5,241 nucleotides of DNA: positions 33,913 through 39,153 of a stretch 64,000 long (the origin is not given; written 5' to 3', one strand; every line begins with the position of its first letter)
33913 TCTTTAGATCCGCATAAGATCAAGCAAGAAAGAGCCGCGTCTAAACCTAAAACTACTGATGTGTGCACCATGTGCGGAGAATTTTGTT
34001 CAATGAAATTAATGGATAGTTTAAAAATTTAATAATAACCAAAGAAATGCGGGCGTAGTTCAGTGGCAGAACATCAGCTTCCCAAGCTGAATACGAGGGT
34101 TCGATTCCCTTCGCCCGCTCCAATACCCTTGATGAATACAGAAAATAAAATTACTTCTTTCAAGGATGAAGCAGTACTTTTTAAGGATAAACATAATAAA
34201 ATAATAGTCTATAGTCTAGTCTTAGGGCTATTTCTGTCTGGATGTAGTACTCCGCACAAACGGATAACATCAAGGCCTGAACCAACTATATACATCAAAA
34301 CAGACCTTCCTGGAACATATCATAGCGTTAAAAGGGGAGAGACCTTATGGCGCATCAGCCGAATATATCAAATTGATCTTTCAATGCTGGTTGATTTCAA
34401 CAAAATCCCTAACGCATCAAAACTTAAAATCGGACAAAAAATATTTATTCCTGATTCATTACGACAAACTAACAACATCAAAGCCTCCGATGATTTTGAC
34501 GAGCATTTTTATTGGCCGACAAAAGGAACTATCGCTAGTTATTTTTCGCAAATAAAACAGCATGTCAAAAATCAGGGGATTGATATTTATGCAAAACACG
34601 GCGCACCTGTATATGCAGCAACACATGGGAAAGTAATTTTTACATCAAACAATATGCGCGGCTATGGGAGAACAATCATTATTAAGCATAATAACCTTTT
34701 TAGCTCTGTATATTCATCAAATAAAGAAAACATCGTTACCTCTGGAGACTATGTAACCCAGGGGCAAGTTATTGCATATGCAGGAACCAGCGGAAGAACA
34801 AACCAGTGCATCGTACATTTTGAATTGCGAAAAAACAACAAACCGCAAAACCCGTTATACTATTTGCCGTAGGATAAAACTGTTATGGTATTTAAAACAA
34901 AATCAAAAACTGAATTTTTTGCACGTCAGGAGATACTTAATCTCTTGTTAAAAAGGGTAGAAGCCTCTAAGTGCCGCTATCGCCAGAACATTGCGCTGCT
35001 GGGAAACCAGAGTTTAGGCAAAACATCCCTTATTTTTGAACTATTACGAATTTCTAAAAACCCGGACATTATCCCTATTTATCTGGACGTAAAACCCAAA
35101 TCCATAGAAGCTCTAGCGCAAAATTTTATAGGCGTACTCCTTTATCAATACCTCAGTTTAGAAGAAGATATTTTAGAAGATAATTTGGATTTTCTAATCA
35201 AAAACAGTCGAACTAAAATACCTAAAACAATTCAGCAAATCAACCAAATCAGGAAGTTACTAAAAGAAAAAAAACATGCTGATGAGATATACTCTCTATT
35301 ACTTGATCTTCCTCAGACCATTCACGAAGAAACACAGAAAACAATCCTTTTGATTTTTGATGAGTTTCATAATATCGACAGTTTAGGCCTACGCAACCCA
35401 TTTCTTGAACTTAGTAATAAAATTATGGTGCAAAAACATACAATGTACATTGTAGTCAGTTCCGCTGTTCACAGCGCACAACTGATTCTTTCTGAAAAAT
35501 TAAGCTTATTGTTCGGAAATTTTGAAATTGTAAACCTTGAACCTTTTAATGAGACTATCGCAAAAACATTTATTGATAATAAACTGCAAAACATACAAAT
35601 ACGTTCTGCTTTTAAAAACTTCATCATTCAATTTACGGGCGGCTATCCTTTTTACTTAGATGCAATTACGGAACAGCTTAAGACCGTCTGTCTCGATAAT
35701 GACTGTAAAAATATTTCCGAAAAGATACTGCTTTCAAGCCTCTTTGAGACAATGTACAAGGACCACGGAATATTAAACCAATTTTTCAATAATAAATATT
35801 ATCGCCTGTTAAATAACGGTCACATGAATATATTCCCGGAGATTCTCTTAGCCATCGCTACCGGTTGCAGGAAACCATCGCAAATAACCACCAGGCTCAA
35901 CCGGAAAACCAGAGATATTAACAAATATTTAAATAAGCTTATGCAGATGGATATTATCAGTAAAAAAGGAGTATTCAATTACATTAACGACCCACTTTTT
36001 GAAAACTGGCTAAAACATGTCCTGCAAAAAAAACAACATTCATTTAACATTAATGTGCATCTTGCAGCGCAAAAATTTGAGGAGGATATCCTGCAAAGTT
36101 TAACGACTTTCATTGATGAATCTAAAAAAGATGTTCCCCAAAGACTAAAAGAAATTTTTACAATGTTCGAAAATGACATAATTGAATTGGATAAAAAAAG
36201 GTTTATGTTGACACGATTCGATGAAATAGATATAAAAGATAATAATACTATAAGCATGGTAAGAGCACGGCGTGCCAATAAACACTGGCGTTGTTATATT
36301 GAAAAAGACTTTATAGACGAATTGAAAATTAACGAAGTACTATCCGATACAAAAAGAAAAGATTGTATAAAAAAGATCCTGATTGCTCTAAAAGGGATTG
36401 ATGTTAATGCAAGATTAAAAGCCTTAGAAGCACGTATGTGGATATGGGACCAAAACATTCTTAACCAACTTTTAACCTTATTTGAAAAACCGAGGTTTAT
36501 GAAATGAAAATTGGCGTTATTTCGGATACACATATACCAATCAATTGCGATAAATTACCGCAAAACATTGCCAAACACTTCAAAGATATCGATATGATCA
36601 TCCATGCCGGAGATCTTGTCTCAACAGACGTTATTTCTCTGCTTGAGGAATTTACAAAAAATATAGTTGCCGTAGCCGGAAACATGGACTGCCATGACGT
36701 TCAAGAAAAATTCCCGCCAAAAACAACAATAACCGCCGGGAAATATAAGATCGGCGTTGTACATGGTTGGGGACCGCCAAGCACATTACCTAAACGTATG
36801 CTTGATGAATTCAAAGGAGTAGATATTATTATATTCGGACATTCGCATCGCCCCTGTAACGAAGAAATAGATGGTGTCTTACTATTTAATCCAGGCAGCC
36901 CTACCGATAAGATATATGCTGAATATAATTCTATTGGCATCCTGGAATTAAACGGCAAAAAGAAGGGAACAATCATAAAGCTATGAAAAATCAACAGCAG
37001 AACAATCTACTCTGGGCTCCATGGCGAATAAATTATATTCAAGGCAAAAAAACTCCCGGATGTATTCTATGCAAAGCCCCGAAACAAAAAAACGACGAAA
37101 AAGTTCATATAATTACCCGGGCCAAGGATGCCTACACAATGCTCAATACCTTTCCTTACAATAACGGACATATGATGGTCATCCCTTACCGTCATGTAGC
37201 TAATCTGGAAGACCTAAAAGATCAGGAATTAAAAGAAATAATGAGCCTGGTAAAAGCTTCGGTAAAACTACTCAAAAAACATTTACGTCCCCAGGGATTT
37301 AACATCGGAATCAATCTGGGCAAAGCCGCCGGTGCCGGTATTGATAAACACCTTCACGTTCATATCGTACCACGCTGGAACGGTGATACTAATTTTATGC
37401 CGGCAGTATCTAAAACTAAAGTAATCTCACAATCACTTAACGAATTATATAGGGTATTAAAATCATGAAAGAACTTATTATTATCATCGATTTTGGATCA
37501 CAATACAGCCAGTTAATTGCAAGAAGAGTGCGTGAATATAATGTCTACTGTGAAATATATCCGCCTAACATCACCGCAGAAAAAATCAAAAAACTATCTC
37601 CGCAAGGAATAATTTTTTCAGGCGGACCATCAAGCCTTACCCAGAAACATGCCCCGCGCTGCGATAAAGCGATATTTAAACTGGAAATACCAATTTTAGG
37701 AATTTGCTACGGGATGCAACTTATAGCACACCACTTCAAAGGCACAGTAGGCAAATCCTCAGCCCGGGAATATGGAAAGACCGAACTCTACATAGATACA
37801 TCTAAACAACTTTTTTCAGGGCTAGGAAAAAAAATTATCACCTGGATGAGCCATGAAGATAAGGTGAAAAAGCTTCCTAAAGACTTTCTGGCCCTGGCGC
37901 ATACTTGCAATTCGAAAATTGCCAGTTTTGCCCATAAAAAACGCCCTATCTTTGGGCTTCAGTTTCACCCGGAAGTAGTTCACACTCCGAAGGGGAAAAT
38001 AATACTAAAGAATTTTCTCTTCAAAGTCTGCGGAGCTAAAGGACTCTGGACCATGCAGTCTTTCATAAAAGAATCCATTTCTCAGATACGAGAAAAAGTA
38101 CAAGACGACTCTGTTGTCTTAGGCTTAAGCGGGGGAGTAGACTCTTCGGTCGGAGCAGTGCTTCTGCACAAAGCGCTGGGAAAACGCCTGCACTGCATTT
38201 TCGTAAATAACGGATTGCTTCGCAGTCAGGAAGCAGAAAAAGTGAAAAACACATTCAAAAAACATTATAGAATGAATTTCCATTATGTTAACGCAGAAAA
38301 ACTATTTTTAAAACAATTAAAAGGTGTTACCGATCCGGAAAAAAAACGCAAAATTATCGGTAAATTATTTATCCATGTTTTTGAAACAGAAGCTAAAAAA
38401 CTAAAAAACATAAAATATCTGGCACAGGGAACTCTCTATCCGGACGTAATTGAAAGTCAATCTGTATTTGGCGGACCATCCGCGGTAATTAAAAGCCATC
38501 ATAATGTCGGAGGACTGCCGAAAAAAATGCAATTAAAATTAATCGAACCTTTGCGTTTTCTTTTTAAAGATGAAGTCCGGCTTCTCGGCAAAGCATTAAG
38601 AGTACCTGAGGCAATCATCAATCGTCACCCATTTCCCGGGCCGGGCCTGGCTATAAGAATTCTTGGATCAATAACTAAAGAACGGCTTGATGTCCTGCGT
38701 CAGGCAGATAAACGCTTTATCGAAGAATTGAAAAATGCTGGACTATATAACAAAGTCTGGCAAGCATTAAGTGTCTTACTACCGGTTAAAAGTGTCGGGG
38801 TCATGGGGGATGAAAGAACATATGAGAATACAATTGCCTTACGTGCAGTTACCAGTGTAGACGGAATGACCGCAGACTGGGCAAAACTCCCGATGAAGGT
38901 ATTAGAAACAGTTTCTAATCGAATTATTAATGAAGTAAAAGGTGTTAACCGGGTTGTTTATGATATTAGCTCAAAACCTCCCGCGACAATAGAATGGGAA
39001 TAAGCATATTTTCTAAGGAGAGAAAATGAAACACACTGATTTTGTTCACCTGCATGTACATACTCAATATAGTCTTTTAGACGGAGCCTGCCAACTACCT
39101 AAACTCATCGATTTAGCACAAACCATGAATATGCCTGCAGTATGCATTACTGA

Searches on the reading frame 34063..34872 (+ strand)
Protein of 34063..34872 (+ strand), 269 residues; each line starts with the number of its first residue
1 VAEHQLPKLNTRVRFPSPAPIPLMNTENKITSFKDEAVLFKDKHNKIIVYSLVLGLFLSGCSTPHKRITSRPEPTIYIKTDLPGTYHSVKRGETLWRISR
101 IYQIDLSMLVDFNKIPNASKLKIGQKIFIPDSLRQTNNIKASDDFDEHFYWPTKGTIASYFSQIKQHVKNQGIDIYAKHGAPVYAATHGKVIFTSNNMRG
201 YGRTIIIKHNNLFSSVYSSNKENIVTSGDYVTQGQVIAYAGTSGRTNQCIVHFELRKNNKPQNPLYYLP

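Call 17: search_protein_families(library=pfam, proteins=[window:34063-34872:+], max_evalue=0.0001)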
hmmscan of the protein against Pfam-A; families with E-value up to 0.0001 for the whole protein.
window:34063-34872:+ (269 aa): 2 families
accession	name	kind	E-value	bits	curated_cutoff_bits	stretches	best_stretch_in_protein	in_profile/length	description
PF01551.29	Peptidase_M23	-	4.9e-27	94.4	28.7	1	170-264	3-96/96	Peptidase family M23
PF01476.26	LysM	-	8.8e-12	45.2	20.9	1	87-130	1-43/43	LysM domain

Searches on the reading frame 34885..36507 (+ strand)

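Call 18: search_protein_families(library=pfam, proteins=[window:34885-36507:+], max_evalue=0.0001)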
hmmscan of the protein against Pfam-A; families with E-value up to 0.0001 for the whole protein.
window:34885-36507:+ (540 aa): 2 families
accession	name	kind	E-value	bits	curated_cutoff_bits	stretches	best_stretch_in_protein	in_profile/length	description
PF14947.12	HTH_45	-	1.3e-05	25.6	25.5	0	314-362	5-53/77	Winged helix-turn-helix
PF13191.12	AAA_16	-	1.5e-05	26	32.6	1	11-168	2-148/167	AAA ATPase domain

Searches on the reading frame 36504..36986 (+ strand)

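Call 18: search_protein_families(library=pfam, proteins=[window:36504-36986:+], max_evalue=0.0001)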
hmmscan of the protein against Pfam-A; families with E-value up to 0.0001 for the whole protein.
window:36504-36986:+ (160 aa): 2 families
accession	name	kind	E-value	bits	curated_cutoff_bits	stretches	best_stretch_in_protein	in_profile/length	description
PF12850.12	Metallophos_2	-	2.5e-34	119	27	1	1-150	1-152/154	Calcineurin-like phosphoesterase superfamily domain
PF00149.33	Metallophos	-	1e-14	55.8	21.5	1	1-71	1-80/191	Calcineurin-like phosphoesterase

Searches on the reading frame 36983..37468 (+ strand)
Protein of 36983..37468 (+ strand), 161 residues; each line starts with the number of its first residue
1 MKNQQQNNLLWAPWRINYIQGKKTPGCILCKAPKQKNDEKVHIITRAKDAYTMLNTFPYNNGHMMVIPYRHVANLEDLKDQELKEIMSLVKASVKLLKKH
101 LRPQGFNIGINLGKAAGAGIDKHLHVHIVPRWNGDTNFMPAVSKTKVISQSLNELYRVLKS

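Call 18: search_protein_families(library=pfam, proteins=[window:36983-37468:+], max_evalue=0.0001)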
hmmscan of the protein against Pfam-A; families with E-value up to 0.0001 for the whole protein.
window:36983-37468:+ (161 aa): 3 families
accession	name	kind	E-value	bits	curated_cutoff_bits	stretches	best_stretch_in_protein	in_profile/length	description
PF01230.28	HIT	-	1.1e-17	64.9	21.5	1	41-131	6-95/98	HIT domain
PF11969.13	DcpS_C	-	1.3e-09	39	24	1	27-129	2-100/114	Scavenger mRNA decapping enzyme C-term binding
PF04677.20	CwfJ_C_1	-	2.2e-07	31.2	21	1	26-99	13-84/122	Protein similar to CwfJ C-terminus 1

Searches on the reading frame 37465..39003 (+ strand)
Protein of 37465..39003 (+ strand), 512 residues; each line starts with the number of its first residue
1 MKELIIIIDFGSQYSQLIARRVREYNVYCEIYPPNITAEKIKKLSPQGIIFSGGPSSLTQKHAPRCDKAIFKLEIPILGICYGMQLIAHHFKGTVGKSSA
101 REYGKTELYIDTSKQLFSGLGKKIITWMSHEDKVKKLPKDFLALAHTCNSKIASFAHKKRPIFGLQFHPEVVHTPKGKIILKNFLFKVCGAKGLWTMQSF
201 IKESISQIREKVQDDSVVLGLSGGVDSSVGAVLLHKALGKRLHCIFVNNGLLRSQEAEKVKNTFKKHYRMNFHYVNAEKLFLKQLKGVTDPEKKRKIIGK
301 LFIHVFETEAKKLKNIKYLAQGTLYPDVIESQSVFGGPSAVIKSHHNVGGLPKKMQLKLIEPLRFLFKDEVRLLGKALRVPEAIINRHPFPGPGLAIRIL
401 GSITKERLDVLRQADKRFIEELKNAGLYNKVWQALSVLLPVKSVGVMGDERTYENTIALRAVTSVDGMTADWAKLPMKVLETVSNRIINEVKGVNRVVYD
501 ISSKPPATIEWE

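Call 18: search_protein_families(library=pfam, proteins=[window:37465-39003:+], max_evalue=0.0001)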
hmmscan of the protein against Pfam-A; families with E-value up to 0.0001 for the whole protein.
window:37465-39003:+ (512 aa): 4 families
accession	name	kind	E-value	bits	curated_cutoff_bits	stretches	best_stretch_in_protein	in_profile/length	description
PF00117.34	GATase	-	3.1e-50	170.9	22.8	1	7-187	2-189/190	Glutamine amidotransferase class-I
PF00958.27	GMP_synt_C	-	1.1e-46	157.3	27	1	420-511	1-92/92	GMP synthase C terminal domain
PF02540.23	NAD_synthase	-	2.4e-12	46.9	21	1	202-278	6-82/242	NAD synthase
PF07722.19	Peptidase_C26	-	7.3e-08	32.9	20.5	1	69-170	100-219/219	Peptidase C26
